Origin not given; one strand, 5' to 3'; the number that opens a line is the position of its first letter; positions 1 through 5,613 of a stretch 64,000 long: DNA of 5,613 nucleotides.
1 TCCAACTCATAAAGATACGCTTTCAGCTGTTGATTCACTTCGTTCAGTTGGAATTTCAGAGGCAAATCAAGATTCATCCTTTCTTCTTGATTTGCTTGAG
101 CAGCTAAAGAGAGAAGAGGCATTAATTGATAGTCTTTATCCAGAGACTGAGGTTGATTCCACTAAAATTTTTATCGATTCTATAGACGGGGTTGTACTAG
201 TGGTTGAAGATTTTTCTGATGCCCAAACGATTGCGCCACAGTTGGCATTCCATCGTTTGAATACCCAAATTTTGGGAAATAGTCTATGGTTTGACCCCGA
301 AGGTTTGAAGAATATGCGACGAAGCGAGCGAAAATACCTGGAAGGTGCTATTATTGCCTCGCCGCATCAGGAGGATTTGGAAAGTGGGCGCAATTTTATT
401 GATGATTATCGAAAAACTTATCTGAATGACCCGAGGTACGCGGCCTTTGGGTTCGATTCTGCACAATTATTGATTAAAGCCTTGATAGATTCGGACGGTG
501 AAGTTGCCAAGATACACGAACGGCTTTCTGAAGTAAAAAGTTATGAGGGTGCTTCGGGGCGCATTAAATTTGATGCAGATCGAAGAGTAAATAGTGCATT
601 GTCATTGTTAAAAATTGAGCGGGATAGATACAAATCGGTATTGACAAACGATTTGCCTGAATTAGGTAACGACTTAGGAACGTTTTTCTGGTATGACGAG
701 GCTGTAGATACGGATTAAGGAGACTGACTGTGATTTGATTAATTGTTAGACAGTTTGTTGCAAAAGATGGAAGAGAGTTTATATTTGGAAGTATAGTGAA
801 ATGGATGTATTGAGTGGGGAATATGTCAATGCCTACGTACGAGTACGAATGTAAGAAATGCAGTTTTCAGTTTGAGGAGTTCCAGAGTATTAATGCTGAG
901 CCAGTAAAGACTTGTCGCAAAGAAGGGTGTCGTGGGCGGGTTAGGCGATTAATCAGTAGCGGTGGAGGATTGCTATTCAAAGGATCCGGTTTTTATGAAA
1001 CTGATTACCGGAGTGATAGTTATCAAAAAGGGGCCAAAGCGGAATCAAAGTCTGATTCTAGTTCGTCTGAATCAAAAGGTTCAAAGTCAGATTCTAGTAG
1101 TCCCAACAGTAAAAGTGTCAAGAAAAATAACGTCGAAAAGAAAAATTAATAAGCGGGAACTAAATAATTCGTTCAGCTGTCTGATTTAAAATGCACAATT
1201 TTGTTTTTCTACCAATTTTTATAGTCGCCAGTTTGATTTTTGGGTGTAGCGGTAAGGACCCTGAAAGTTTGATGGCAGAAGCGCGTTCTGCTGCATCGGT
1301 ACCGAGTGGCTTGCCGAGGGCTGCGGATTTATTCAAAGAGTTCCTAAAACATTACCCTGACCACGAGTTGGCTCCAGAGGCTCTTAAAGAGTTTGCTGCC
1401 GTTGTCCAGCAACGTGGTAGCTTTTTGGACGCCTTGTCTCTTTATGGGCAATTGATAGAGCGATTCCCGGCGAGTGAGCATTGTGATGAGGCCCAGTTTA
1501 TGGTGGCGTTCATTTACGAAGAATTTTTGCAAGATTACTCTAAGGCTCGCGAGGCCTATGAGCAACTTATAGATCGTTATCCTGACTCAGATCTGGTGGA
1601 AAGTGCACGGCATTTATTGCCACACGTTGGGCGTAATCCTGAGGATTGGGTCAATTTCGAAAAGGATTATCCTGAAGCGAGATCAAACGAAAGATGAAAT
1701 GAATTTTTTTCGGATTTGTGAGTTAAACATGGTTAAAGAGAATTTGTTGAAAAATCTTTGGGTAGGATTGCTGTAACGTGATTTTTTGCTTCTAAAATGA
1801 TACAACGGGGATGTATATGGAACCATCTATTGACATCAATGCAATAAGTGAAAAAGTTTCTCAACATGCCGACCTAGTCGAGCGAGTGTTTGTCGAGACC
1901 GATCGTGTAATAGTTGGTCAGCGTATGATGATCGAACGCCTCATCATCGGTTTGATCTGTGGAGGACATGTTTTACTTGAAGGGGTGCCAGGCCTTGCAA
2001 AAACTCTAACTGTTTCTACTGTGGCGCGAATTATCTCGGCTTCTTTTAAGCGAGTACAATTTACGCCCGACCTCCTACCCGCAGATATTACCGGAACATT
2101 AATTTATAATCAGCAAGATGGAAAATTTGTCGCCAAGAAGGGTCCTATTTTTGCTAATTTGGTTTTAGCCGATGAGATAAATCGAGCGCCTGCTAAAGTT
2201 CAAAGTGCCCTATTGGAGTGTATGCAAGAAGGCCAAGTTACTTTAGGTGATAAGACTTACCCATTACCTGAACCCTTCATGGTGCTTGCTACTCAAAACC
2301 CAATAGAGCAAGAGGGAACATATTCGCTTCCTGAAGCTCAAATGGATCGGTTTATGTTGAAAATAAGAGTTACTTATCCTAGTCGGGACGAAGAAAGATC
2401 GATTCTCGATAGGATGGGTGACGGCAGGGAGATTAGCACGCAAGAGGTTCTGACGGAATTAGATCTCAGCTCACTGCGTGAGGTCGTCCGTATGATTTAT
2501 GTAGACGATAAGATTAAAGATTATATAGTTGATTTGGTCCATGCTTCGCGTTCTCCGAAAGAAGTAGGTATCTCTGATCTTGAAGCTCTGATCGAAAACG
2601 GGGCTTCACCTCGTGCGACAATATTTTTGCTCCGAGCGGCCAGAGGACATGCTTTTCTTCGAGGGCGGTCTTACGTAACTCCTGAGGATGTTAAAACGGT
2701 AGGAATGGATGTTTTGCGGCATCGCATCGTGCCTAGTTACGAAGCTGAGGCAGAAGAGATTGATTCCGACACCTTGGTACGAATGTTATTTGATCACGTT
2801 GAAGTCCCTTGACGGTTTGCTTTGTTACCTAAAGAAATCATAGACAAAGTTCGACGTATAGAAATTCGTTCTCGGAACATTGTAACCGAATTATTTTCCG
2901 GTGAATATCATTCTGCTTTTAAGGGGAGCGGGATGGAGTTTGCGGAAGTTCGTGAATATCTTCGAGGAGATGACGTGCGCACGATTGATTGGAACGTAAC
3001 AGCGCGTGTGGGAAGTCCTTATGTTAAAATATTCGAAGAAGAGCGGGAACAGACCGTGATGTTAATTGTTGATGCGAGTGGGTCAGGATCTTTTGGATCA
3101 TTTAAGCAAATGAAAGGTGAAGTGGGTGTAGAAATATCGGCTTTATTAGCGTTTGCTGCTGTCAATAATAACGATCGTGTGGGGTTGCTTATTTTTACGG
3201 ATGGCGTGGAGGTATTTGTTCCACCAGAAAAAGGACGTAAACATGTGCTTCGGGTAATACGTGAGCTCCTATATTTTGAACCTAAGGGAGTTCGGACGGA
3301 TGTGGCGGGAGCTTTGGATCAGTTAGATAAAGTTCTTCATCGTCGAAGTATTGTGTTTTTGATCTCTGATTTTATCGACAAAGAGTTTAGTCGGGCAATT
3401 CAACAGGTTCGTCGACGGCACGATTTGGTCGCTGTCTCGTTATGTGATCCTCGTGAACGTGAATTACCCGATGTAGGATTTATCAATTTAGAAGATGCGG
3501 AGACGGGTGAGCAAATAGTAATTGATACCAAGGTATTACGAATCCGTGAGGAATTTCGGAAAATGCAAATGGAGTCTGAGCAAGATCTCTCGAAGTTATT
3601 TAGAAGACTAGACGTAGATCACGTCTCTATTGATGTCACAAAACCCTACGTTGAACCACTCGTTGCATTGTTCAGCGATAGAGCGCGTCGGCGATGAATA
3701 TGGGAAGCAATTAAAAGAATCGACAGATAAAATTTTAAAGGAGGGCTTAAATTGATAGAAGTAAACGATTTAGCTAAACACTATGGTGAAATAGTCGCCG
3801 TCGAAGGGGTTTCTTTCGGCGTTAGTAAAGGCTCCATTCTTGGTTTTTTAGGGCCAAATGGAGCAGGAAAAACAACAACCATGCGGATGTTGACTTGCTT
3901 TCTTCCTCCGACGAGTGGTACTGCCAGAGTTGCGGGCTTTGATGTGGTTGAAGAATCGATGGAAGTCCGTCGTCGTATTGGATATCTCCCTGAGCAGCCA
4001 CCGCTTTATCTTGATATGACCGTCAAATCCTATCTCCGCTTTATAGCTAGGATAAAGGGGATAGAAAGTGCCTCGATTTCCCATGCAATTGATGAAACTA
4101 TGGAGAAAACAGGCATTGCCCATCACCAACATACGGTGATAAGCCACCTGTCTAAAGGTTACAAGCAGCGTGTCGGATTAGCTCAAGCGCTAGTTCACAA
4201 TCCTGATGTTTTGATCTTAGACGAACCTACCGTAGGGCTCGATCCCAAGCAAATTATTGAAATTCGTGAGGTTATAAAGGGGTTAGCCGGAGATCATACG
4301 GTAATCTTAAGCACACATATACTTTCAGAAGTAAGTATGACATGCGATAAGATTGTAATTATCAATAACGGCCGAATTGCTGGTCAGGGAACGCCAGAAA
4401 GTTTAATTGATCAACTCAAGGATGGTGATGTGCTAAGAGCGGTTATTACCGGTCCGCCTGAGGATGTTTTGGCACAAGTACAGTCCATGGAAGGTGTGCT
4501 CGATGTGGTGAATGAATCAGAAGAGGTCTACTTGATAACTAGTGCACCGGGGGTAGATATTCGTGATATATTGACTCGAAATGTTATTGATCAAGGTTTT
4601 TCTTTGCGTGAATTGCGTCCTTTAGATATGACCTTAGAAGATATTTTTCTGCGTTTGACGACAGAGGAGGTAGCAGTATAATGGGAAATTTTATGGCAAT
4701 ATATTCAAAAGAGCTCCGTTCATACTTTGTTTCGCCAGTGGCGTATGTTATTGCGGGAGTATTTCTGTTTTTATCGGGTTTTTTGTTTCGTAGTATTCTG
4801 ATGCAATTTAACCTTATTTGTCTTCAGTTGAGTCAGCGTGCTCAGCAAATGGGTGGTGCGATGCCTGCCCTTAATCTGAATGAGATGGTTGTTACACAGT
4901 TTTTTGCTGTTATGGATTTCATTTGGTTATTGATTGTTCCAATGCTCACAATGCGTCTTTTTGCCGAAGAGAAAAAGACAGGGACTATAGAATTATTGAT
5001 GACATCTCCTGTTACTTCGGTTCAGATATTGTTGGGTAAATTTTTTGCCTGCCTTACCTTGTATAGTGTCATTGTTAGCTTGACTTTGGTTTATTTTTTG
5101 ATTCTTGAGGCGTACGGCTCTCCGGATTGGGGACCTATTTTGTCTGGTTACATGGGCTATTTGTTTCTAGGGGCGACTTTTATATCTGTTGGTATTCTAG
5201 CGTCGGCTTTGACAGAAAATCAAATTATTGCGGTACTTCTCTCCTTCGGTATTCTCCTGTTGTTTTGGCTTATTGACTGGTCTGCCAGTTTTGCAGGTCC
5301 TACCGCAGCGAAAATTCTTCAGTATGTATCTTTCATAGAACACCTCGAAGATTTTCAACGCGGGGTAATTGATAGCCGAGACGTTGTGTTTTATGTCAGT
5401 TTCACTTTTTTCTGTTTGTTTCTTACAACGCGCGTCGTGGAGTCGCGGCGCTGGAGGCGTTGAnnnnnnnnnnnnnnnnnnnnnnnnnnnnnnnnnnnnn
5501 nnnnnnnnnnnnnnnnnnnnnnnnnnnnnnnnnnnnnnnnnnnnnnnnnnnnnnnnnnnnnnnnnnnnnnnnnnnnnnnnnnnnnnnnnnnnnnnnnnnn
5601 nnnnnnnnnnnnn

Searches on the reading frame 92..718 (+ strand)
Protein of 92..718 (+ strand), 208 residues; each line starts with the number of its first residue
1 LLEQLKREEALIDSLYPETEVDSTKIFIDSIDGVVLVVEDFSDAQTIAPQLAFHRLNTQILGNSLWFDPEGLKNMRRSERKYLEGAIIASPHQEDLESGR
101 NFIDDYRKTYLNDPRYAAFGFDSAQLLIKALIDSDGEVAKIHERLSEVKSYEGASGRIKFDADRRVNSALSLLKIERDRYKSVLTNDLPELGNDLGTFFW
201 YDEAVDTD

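Call 67: search_protein_families(library=pfam, proteins=[window:92-718:+], max_evalue=0.00001)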
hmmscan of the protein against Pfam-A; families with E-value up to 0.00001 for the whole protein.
window:92-718:+ (208 aa): 1 family
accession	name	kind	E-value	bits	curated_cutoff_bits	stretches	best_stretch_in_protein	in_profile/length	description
PF13458.12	Peripla_BP_6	-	1.6e-08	35.1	31.7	1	35-177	194-340/343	Periplasmic binding protein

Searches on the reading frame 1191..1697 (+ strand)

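Call 67: search_protein_families(library=pfam, proteins=[window:1191-1697:+], max_evalue=0.00001)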
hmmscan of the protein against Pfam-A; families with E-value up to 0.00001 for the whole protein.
window:1191-1697:+ (168 aa): 4 families
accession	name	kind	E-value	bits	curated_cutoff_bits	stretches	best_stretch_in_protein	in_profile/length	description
PF13174.12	TPR_6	-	2.5e-13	50.1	26.3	1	100-133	1-33/33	Tetratricopeptide repeat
PF13428.12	TPR_14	-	5.6e-08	33.2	23.5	0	109-136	10-37/44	Tetratricopeptide repeat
PF13525.12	YfiO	-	5.9e-06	26.6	25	0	74-143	17-85/203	Outer membrane lipoprotein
PF13432.12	TPR_16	-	8.2e-06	26.6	32.7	0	74-133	9-64/65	Tetratricopeptide repeat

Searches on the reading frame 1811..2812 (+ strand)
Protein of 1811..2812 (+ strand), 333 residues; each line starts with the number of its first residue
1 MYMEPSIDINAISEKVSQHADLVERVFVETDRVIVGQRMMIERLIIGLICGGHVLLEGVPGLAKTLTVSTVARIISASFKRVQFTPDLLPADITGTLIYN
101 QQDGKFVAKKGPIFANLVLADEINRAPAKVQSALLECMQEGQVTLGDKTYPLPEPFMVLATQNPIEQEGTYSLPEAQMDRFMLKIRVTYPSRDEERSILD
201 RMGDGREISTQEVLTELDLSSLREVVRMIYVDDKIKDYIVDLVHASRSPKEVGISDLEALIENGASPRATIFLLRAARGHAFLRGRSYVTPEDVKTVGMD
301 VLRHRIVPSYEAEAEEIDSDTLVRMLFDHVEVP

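Call 67: search_protein_families(library=pfam, proteins=[window:1811-2812:+], max_evalue=0.00001)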
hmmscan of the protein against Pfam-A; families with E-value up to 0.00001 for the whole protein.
window:1811-2812:+ (333 aa): 4 families
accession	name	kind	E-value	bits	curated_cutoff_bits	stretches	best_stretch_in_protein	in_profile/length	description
PF07726.17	AAA_3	-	3.6e-65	218.2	27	1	53-183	1-131/131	ATPase family associated with various cellular activities (AAA)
PF17863.7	AAA_lid_2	-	1.7e-22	79.4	22.7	1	260-323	8-71/74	AAA lid domain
PF07728.20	AAA_5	-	8.9e-14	52.1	22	1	53-181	1-139/139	AAA domain (dynein-related subfamily)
PF20030.5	bpMoxR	-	9.9e-14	51.3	27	1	26-211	6-189/205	MoxR domain in the MoxR-vWA-beta-propeller ternary systems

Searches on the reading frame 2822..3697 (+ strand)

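Call 67: search_protein_families(library=pfam, proteins=[window:2822-3697:+], max_evalue=0.00001)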
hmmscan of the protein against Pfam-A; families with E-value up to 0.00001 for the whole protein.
window:2822-3697:+ (291 aa): 2 families
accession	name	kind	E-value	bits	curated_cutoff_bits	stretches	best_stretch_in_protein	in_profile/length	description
PF01882.25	DUF58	-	1.9e-80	269.5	23.4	1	42-253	1-214/216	Protein of unknown function DUF58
PF13519.12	VWA_2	-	4e-16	60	27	1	79-184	1-106/107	von Willebrand factor type A domain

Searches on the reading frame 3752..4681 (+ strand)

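Call 67: search_protein_families(library=pfam, proteins=[window:3752-4681:+], max_evalue=0.00001)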
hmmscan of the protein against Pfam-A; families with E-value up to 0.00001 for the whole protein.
window:3752-4681:+ (309 aa): 2 families
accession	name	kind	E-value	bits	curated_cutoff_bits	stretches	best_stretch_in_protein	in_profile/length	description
PF00005.33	ABC_tran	-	1.2e-30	107.3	25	1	18-160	2-136/137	ABC transporter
PF13304.12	AAA_21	-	5.2e-13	50.1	27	1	103-192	207-301/304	AAA domain, putative AbiEii toxin, Type IV TA system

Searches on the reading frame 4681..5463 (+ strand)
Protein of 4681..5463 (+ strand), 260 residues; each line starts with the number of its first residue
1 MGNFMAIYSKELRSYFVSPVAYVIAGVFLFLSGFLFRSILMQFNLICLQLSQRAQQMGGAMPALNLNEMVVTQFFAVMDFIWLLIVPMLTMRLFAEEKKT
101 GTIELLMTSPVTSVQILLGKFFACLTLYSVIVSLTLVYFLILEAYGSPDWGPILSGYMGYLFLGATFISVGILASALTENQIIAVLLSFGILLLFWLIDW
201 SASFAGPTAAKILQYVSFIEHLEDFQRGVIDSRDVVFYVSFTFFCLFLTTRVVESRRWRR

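Call 67: search_protein_families(library=pfam, proteins=[window:4681-5463:+], max_evalue=0.00001)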
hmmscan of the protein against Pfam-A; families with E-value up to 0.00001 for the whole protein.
window:4681-5463:+ (260 aa): 4 families
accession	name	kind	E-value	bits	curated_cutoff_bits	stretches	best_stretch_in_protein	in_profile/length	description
PF12679.13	ABC2_membrane_2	-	1.7e-14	54.2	27.2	1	5-198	1-198/283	ABC-2 family transporter protein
PF12698.13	ABC2_membrane_3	-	3.3e-11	43.3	31.6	1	68-213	158-299/347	ABC-2 family transporter protein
PF12730.13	ABC2_membrane_4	-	2.8e-07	31.1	27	1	67-189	44-173/179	ABC-2 family transporter protein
PF13346.12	ABC2_membrane_5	-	2e-06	28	25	1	77-248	37-192/205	ABC-2 family transporter protein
